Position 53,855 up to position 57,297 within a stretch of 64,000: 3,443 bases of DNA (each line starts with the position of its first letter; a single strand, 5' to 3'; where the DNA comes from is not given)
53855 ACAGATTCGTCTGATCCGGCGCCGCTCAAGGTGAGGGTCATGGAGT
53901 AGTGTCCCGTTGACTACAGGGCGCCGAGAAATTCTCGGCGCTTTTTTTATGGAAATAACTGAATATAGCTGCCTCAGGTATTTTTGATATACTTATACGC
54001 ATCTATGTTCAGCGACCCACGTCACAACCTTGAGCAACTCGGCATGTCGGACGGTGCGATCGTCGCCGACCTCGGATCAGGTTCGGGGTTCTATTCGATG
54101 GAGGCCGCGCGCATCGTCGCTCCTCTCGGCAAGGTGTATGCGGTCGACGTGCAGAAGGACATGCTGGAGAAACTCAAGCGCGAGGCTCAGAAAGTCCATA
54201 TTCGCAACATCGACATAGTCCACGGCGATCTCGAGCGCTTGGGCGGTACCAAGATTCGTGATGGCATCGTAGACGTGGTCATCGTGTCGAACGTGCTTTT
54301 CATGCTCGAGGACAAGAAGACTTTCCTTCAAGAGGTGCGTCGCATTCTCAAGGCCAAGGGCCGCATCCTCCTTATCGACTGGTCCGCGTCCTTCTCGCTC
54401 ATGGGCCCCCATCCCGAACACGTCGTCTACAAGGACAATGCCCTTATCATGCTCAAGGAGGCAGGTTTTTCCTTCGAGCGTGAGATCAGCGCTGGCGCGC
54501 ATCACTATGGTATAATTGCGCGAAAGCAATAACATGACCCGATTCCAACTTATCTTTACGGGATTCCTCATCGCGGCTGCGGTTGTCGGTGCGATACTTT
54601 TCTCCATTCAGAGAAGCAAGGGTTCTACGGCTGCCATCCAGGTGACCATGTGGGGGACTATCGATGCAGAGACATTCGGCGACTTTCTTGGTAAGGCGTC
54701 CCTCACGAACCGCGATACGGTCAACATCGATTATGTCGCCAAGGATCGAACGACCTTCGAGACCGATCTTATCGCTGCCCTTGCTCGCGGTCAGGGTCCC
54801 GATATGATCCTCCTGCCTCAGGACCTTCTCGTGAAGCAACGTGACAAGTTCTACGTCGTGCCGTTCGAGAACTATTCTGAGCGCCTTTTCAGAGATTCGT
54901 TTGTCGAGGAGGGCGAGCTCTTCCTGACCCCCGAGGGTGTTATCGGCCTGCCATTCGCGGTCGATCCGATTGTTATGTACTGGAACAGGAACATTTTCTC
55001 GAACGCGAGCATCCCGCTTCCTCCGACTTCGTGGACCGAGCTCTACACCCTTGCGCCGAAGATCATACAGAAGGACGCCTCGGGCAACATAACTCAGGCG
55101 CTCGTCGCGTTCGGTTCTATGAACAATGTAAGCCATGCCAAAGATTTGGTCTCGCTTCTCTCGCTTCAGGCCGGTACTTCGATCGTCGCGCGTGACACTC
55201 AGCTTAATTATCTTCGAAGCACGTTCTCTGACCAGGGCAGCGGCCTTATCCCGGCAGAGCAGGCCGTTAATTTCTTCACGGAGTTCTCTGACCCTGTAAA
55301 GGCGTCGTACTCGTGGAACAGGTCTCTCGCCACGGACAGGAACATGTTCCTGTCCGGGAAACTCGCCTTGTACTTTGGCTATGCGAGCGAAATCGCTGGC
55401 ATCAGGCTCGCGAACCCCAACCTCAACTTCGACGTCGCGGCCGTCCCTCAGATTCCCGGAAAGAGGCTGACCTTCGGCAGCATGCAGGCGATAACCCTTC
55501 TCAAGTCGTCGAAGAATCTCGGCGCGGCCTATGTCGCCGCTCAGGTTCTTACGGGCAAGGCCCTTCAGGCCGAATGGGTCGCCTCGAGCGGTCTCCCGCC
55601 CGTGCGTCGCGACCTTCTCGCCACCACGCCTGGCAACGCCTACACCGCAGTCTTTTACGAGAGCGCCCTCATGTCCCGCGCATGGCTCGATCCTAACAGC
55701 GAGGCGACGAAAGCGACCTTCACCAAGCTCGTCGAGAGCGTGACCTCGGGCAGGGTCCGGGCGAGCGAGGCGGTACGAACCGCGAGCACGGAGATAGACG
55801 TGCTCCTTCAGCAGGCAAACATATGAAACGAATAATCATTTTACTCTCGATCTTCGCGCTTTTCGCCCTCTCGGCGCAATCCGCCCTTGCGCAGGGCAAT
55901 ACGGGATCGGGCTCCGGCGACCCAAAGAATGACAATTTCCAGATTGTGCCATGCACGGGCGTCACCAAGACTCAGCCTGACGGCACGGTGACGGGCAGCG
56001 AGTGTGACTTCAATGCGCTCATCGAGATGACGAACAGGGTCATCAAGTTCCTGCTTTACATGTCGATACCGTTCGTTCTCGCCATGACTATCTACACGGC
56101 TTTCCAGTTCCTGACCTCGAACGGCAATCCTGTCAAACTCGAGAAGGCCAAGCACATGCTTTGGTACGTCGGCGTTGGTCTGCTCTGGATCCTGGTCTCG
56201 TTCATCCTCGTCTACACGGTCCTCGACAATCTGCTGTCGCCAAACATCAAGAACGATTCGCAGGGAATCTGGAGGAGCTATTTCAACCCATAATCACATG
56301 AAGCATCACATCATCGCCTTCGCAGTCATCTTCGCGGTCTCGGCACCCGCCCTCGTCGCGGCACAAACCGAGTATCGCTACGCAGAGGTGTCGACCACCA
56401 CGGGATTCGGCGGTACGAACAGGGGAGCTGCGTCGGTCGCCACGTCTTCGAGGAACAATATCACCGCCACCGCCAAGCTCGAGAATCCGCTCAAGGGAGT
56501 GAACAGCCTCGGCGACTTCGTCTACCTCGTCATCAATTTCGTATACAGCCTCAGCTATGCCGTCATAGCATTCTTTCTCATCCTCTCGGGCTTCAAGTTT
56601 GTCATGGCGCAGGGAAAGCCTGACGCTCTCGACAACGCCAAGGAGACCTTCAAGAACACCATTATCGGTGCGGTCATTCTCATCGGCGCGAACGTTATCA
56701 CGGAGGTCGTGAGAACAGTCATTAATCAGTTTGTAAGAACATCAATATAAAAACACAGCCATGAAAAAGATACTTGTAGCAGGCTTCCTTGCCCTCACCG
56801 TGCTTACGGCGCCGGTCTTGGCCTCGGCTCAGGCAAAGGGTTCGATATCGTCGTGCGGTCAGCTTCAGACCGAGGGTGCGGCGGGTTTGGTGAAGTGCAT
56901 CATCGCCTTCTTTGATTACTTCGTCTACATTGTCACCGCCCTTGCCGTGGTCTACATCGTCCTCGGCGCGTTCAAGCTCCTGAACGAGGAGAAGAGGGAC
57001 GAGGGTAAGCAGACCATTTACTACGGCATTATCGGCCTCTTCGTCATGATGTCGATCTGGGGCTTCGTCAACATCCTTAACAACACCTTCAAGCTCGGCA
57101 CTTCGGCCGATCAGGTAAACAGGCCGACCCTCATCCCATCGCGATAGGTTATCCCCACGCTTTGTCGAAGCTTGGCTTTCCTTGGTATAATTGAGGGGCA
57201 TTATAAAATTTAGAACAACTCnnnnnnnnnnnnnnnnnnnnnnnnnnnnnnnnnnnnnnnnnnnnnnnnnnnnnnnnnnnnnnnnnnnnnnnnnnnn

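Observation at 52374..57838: Six paralogous VirB2/TrbC-like two-TM secreted small proteins (pilin candidates), five in tandem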

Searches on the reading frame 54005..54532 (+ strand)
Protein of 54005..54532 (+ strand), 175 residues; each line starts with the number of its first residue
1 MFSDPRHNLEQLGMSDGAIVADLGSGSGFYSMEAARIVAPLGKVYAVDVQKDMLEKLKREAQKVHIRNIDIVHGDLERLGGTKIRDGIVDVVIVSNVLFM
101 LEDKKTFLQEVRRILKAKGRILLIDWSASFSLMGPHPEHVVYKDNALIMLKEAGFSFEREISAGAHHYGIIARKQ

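Call 45: search_protein_families(library=pfam, max_evalue=0.01, proteins=[window:54005-54532:+])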
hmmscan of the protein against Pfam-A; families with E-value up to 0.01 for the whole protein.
window:54005-54532:+ (175 aa): 21 families
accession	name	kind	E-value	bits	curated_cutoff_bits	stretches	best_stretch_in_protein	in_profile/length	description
PF13847.12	Methyltransf_31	-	3.1e-19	69.5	27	1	16-141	3-123/145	Methyltransferase domain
PF08241.18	Methyltransf_11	-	2.6e-18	66.9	21.2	1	22-122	2-94/95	Methyltransferase domain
PF13649.12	Methyltransf_25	-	3.2e-16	60.2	27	1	20-119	1-97/97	Methyltransferase domain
PF01209.24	Ubie_methyltran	-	1.1e-13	51.5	20.1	1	13-128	44-156/233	ubiE/COQ5 methyltransferase family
PF08242.18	Methyltransf_12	-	3.3e-11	44.2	30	1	22-121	2-98/98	Methyltransferase domain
PF01135.25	PCMT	-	3.7e-07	30.6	20.3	1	9-75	66-132/210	Protein-L-isoaspartate(D-aspartate) O-methyltransferase (PCMT)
PF08704.16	GCD14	-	7.9e-07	29.4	26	1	11-92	35-117/247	tRNA methyltransferase complex GCD14 subunit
PF01728.25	FtsJ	-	1.9e-06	28.4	24.1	1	13-94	17-97/181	FtsJ-like methyltransferase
PF13489.12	Methyltransf_23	-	2.4e-06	27.8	27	1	6-137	10-124/164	Methyltransferase domain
PF00891.24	Methyltransf_2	-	1.7e-05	24.7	22.3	1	9-136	55-177/210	O-methyltransferase domain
PF06325.19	PrmA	-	3.3e-05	24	22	1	10-122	156-257/296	Ribosomal protein L11 methyltransferase (PrmA)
PF05175.20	MTS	-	0.00012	22.2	23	1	12-124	27-139/170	Methyltransferase small domain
PF02390.23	Methyltransf_4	-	0.00012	22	24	1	18-78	3-63/173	Putative methyltransferase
PF02527.21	GidB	-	0.00059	19.7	27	1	19-126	51-156/184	rRNA small subunit methyltransferase G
PF05148.21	Methyltransf_8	-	0.00064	20.1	27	1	63-126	100-159/219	Hypothetical methyltransferase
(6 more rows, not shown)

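Call 46: search_protein_families(library=ncbifam, max_evalue=0.01, proteins=[window:54005-54532:+])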
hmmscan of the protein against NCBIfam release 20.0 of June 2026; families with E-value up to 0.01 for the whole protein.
window:54005-54532:+ (175 aa): 60 families (the best 25 are shown)
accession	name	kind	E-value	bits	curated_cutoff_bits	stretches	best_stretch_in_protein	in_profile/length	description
NF008823.0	PRK11873.1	subfamily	3.9e-24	85.6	263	1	14-126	75-184/272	arsenite methyltransferase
NF041537.1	ArsM_AhpD_UU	exception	8.5e-20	70.8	510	1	14-126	74-183/345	arsenite methyltransferase/AhpD domain selenoprotein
NF041536.1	ArsM_DUF2284_UU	exception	4.7e-18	64.8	575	1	14-126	74-183/459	arsenite methyltransferase/DUF2284 domain selenoprotein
NF047649.1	MTase_UXPK_star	exception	3.9e-17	62.2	460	1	15-126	76-184/283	methyltransferase/UXPK-star double selenoprotein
TIGR02469.1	CbiT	equivalog_domain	2.5e-13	50.4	78.3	1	9-123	12-120/124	precorrin-6Y C5,15-methyltransferase (decarboxylating) subunit CbiT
NF001240.0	PRK00216.1-1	equivalog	1.7e-12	46.9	378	1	8-129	55-174/251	bifunctional demethylmenaquinone methyltransferase/2-methoxy-6-polyprenyl-1,4-benzoquinol methylase UbiE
NF052510.1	methyltran_MpqE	exception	2.7e-12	46.6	335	1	7-129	37-157/234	methyl-plastoquinone biosynthesis methyltransferase MpqE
NF040538.1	methyl_ArsM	equivalog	1e-11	44.6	500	1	16-67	61-111/356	arsinothricin biosynthesis methyltransferase ArsM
NF001244.0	PRK00216.1-5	equivalog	2.6e-11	43.3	216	1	10-129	42-159/236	bifunctional demethylmenaquinone methyltransferase/2-methoxy-6-polyprenyl-1,4-benzoquinol methylase UbiE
TIGR01934.1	MenG_MenH_UbiE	subfamily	3.1e-11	43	158.35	1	10-130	33-148/223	ubiquinone/menaquinone biosynthesis methyltransferase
TIGR02072.1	BioC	equivalog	7.9e-11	42.2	184.95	1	15-122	33-131/244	malonyl-ACP O-methyltransferase BioC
NF043040.1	corrin_prot_MT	hypoth_equivalog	2.1e-10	40.4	180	1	16-125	41-149/216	corrinoid protein-associated methyltransferase CpaM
NF001556.0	PRK00377.1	equivalog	2.6e-10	40.4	238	1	9-77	33-102/198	cobalt-precorrin-6Y C(15)-methyltransferase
NF001243.0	PRK00216.1-4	equivalog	2.6e-10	40.1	235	1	9-128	40-156/237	demethylmenaquinone methyltransferase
NF045667.1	MTase_DVU1556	equivalog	3e-10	39.9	155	1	7-129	13-125/213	DVU_1556 family methyltransferase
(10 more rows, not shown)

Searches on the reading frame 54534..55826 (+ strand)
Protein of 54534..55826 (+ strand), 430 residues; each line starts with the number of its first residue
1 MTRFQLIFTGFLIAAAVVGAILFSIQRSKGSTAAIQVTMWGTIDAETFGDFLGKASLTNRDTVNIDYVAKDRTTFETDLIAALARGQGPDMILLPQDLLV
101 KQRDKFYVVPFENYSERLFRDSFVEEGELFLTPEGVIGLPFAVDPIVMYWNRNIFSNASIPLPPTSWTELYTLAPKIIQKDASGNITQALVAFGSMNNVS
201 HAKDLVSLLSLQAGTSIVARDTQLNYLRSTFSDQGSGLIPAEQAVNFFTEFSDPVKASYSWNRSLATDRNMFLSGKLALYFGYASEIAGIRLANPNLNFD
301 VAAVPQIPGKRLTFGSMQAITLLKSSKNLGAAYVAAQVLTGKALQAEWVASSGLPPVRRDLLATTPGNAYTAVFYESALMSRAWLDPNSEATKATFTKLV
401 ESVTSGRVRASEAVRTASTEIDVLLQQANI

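Call 45: search_protein_families(library=pfam, max_evalue=0.01, proteins=[window:54534-55826:+])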
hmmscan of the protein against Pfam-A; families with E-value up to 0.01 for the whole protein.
window:54534-55826:+ (430 aa): 2 families
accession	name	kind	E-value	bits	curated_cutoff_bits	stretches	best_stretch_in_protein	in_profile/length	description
PF13416.11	SBP_bac_8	-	7.7e-19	69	27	1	64-370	13-274/279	Bacterial extracellular solute-binding protein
PF01547.30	SBP_bac_1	-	2e-13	51.4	26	1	63-345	24-306/307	Bacterial extracellular solute-binding protein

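Call 46: search_protein_families(library=ncbifam, max_evalue=0.01, proteins=[window:54534-55826:+])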
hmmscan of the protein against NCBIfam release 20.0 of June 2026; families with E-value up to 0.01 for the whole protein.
window:54534-55826:+ (430 aa): 1 family
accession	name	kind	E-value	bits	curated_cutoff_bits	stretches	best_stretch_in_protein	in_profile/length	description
NF053763.1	ABCarbgalBndGanS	equivalog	0.0021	16.9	700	1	57-170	60-172/420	galactooligosaccharide ABC transporter substrate-binding protein GanS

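Call 61: search_solved_structures(query=window:54534-55826:+, max_evalue=0.01)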
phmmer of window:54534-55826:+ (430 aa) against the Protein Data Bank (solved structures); distinct sequences matched with E-value up to 0.01: 5.
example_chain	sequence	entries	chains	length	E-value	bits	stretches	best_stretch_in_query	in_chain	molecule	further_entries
4r9f_A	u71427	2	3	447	3.1e-12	49.5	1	79-312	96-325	MBP1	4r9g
5ci5_A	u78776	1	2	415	8.6e-07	31.6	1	73-423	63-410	Extracellular solute-binding protein family 1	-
1elj_A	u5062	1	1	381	0.00029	23.2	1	64-169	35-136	MALTODEXTRIN-BINDING PROTEIN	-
3jzj_A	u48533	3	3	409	0.0027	20.1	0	257-413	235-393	Acarbose/maltose binding protein GacH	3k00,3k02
3k01_A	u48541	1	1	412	0.004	19.5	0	257-413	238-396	Acarbose/maltose binding protein GacH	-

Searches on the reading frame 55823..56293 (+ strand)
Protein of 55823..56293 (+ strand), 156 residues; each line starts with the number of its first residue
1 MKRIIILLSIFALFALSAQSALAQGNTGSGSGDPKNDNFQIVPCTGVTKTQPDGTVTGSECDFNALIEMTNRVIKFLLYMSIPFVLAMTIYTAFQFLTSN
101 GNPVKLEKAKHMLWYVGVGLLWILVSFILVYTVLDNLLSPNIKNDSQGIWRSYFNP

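Call 3: search_protein_families(library=pfam, max_evalue=1, proteins=[window:55823-56290:+])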
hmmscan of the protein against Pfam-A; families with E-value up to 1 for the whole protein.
seq(156 aa): 3 families
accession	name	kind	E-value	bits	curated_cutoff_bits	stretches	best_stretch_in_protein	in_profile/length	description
PF18895.5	T4SS_pilin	-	0.034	14.7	26.6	1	68-132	7-70/71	Type IV secretion system pilin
PF04956.18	TrbC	-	0.078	13.6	27.9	0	2-27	9-34/98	TrbC/VIRB2 pilin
PF11003.13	DUF2842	-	0.45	11.3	25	0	84-124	9-49/61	Protein of unknown function (DUF2842)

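Call 46: search_protein_families(library=ncbifam, max_evalue=0.01, proteins=[window:55823-56293:+])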
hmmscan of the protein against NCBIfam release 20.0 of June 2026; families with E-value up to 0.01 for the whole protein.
window:55823-56293:+ (156 aa): 2 families
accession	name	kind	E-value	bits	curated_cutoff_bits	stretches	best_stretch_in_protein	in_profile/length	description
NF045849.1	ICE_MMCAP2_0565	equivalog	0.00034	20.2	40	1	85-135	28-78/80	Mbov_0395 family pilin-like conjugal transfer protein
NF041560.1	T6SS_Burk_ExIF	subfamily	0.0051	16.5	90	1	67-131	122-184/234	putative type VI secretion system effector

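Call 69: search_protein_families(library=phrogs, max_evalue=0.01, proteins=[window:55823-56293:+])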
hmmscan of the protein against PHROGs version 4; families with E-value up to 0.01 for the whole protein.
window:55823-56293:+ (156 aa): 0 families

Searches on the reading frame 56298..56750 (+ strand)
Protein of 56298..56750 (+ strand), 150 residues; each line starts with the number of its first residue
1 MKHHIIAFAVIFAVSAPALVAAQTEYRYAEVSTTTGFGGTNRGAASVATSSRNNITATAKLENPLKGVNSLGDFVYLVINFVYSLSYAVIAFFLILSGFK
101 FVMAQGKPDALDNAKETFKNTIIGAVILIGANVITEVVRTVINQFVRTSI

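Call 3: search_protein_families(library=pfam, max_evalue=1, proteins=[window:56298-56747:+])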
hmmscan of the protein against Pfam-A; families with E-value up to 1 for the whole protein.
seq(150 aa): 2 families
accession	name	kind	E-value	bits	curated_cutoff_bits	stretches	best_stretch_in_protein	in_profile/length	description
PF18895.5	T4SS_pilin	-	1.1e-08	35.4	26.6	1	69-138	3-71/71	Type IV secretion system pilin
PF23483.1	Microp_apicomplexa_2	-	0.32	11.7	27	0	80-141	2-62/108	Apicomplexa microprotein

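Call 46: search_protein_families(library=ncbifam, max_evalue=0.01, proteins=[window:56298-56750:+])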
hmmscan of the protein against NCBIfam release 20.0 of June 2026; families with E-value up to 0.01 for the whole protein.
window:56298-56750:+ (150 aa): 0 families

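Call 69: search_protein_families(library=phrogs, max_evalue=0.01, proteins=[window:56298-56750:+])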
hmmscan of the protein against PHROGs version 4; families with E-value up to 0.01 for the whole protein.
window:56298-56750:+ (150 aa): 0 families

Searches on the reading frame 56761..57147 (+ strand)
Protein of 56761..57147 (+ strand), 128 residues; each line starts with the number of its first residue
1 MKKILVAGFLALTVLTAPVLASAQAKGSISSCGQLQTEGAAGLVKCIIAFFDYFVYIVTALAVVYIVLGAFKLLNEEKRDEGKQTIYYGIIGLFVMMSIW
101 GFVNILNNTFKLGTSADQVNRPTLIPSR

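Call 3: search_protein_families(library=pfam, max_evalue=1, proteins=[window:56761-57144:+])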
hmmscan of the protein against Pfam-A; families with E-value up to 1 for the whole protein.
seq(128 aa): 6 families
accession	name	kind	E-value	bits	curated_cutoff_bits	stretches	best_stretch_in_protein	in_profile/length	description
PF18895.5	T4SS_pilin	-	5.6e-11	42.8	26.6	1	44-106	6-71/71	Type IV secretion system pilin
PF07213.16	DAP10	-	0.013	15.8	22.9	1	12-46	8-42/79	DAP10 membrane protein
PF16192.10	PMT_4TMC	-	0.031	14.2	32.4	1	53-125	132-199/202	C-terminal four TMM region of protein-O-mannosyltransferase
PF04956.18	TrbC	-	0.11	13.1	27.9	1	3-96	10-88/98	TrbC/VIRB2 pilin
PF19592.4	DUF6097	-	0.16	12.6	27.5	1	6-85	66-142/152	Family of unknown function (DUF6097)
PF14143.11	YrhC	-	0.19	12.2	27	1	52-102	9-58/72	YrhC-like protein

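Call 69: search_protein_families(library=phrogs, max_evalue=0.01, proteins=[window:56761-57147:+])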
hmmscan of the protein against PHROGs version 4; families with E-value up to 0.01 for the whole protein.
window:56761-57147:+ (128 aa): 0 families
